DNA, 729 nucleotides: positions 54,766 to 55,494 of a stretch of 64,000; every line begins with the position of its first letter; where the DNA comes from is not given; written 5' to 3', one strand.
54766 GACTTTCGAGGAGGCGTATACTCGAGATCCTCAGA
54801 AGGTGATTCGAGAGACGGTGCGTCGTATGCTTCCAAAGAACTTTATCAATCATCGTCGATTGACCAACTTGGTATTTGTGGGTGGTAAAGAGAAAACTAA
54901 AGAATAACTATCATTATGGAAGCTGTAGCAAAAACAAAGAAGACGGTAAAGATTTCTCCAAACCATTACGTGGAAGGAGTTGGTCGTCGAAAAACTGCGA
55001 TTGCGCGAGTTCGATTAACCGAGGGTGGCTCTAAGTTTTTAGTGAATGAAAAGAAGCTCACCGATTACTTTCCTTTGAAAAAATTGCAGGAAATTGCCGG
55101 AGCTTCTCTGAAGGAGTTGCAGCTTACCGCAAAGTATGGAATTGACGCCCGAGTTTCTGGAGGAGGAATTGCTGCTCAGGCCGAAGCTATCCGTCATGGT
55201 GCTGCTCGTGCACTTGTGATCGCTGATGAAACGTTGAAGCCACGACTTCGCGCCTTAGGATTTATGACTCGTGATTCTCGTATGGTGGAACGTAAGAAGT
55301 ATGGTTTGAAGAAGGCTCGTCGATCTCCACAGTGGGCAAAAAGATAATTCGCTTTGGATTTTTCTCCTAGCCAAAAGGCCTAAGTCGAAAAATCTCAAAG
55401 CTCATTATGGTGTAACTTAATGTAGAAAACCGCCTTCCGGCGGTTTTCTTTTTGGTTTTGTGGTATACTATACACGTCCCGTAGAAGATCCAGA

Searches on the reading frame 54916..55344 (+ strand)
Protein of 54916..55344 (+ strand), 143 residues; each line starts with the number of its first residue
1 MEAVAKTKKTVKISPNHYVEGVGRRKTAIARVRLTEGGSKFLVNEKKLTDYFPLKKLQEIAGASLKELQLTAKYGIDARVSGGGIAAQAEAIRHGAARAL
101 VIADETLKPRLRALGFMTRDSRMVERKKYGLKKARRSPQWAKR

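Call 7: find_related_loci(query=window:54916-55344:+, collection=genome_contigs, flank=6000)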
Query window:54916-55344:+ (143 aa) in genome_contigs; peptide patterns used: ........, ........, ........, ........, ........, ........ (x = any residue, [..] = any of these).
600 stretches matched a pattern (row limit reached: there are more); 565 encode a relative of the query (tblastn E <= 1e-3); the best 80 are kept; 80 distinct loci.
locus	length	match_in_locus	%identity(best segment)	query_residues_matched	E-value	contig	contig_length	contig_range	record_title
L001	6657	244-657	58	3-141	4e-46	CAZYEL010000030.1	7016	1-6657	MAG TPA_asm: uncultured Candidatus Saccharibacteria bacterium isolate binchicken_co227_1009 genome assembly, contig: NOD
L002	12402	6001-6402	57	15-143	6e-44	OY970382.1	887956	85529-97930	MAG: uncultured bacterium isolate MFD03726.bin.c.5 genome assembly, chromosome: 1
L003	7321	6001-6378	59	18-143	5e-44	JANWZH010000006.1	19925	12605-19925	MAG: Patescibacteria group bacterium isolate SKYG90 NODE_6_length_19925_cov_5.082023, whole genome shotgun sequence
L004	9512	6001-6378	60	18-143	1e-43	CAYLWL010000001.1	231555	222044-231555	MAG TPA_asm: uncultured Candidatus Saccharibacteria bacterium isolate binchicken_co227_1182 genome assembly, contig: NOD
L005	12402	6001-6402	57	15-143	2e-43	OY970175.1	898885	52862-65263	MAG: uncultured bacterium isolate MFD03726.bin.c.4 genome assembly, chromosome: 1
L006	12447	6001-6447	52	6-143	2e-42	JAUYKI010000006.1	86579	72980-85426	MAG: bacterium isolate C24_metabat.bin.189 C24_k141_173229, whole genome shotgun sequence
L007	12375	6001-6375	60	18-143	2e-42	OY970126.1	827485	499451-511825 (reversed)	MAG: uncultured bacterium isolate MFD05512.bin.c.3 genome assembly, chromosome: 1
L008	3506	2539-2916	56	18-143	5e-42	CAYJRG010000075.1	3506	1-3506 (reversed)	MAG TPA_asm: uncultured Candidatus Saccharibacteria bacterium isolate ERP125453_co1_239 genome assembly, contig: NODE_38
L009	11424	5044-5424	59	16-143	6e-42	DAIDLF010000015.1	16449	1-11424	MAG TPA_asm: Candidatus Parcubacteria bacterium isolate clean422 k141_437788, whole genome shotgun sequence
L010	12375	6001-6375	60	18-143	6e-41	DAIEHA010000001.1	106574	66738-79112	MAG TPA_asm: Candidatus Parcubacteria bacterium isolate clean996 NODE_1_length_106574_cov_6.654103, whole genome shotgun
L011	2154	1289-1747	52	2-143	6e-41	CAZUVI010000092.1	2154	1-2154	MAG TPA_asm: uncultured Candidatus Saccharibacteria bacterium isolate SRP050083_co2_152 genome assembly, contig: NODE_59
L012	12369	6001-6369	55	21-143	4e-39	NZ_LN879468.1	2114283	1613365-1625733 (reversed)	Clostridium massiliamazoniense strain ND2, whole genome shotgun sequence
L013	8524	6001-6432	48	2-143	9e-39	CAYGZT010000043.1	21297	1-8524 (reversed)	MAG TPA_asm: uncultured Candidatus Saccharibacteria bacterium isolate ERP119294_co2_503 genome assembly, contig: k141_42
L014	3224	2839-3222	55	13-140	9e-39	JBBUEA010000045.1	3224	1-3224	MAG: Patescibacteria group bacterium isolate H14-bin023_1 H14_bin023_1_000000000045, whole genome shotgun sequence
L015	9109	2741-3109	56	21-143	2e-38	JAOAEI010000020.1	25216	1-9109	MAG: Caloramator sp. isolate SKW256 NODE_20_length_25216_cov_16.264954, whole genome shotgun sequence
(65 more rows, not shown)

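Call 36: search_protein_families(library=pfam, proteins=[L004:7396-8712:-], max_evalue=0.01)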
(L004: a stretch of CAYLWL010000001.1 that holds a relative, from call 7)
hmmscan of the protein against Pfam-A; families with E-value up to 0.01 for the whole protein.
L004:7396-8712:- (439 aa): 2 families
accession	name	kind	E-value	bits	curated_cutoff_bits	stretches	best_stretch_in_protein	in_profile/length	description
PF08308.17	PEGA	-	2.7e-06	27.6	20.8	1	44-113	2-65/71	PEGA domain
PF23335.1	Beta-prop_IFT80_2nd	-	0.0069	15.6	27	0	216-392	84-270/287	IFT80 second beta-propeller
